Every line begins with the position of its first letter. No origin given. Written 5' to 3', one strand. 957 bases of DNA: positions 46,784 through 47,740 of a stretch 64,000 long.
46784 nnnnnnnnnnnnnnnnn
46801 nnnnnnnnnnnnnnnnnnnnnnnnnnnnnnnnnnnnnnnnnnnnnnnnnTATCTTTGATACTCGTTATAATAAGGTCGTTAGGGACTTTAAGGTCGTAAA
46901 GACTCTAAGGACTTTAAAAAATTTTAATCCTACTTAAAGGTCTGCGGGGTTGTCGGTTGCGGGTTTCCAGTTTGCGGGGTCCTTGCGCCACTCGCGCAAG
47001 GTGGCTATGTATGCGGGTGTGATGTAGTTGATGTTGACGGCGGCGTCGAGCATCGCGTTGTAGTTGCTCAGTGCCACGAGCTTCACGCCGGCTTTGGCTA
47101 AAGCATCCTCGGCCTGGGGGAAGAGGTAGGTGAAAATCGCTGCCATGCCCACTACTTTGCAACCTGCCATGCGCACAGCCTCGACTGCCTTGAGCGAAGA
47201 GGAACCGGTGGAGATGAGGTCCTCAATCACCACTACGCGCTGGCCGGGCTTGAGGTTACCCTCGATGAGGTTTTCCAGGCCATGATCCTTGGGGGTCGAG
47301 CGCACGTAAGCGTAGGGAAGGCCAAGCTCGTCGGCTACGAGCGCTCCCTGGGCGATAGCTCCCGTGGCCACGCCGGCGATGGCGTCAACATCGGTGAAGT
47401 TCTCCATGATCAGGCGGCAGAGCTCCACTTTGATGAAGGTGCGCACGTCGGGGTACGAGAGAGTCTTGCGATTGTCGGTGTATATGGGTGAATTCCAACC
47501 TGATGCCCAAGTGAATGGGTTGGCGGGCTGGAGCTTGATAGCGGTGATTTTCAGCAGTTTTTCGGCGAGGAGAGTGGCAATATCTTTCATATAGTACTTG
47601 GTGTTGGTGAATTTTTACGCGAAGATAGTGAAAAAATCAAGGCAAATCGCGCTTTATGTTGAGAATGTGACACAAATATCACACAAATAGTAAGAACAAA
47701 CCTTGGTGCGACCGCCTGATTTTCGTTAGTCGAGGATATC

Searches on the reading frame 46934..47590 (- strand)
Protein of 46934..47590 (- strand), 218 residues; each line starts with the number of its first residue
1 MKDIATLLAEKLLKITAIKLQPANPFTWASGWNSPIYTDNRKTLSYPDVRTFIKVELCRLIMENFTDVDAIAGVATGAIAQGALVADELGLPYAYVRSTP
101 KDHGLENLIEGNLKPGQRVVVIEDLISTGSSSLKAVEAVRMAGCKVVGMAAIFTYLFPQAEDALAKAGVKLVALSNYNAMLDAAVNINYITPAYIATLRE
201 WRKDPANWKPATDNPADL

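Call 60: find_encoding_contigs(protein=window:46934-47590:-, flank=1200, max_places=8)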
Protein window:46934-47590:- (218 aa): no gene with exactly this product is on record in the collection.

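Call 62: search_protein_families(library=ncbifam, proteins=[window:46934-47590:-])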
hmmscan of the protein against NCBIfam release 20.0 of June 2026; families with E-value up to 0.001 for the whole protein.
window:46934-47590:- (218 aa): 24 families
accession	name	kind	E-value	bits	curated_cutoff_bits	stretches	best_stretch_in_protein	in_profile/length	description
NF001729.0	PRK00455.1-3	equivalog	1.7e-51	174.8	245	1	2-212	10-223/231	orotate phosphoribosyltransferase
TIGR00336.1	pyrE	equivalog_domain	2.9e-40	137.9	106.8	1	11-178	2-171/173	orotate phosphoribosyltransferase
TIGR01367.1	pyrE_Therm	equivalog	1.4e-20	73.7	150.25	1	26-178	17-163/187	orotate phosphoribosyltransferase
NF004034.0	PRK05500.1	equivalog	1.3e-16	60.3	656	1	26-182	305-458/478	bifunctional orotidine-5'-phosphate decarboxylase/orotate phosphoribosyltransferase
NF010382.0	PRK13809.1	equivalog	3.6e-16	59.2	208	1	10-186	15-187/210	orotate phosphoribosyltransferase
NF002634.0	PRK02304.1-3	equivalog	3.2e-09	36.7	170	1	111-178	113-180/182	adenine phosphoribosyltransferase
NF002095.0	PRK00934.1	equivalog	1.1e-08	34.5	296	1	54-177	139-266/287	ribose-phosphate diphosphokinase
TIGR01251.1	ribP_PPkin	subfamily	2.8e-08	33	113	1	76-176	168-270/309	ribose-phosphate diphosphokinase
NF005592.0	PRK07322.1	subfamily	3.2e-08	33.1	143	1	116-154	120-158/180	adenine phosphoribosyltransferase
NF006671.0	PRK09219.1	equivalog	4.6e-08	32.8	177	1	112-187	113-188/192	xanthine phosphoribosyltransferase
TIGR01744.1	XPRTase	equivalog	7.4e-08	32.3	164.45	1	113-186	114-187/191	xanthine phosphoribosyltransferase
NF002620.0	PRK02277.1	subfamily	1.1e-07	31.8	115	1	57-153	76-178/201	orotate phosphoribosyltransferase-like protein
TIGR01090.1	apt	equivalog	1.9e-07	31.4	185.85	1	109-171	102-163/169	adenine phosphoribosyltransferase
NF006328.0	PRK08558.1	equivalog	3.6e-07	30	184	0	112-169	172-229/238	adenine phosphoribosyltransferase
NF002633.0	PRK02304.1-2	equivalog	4.7e-07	29.8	224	1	109-164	104-159/172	adenine phosphoribosyltransferase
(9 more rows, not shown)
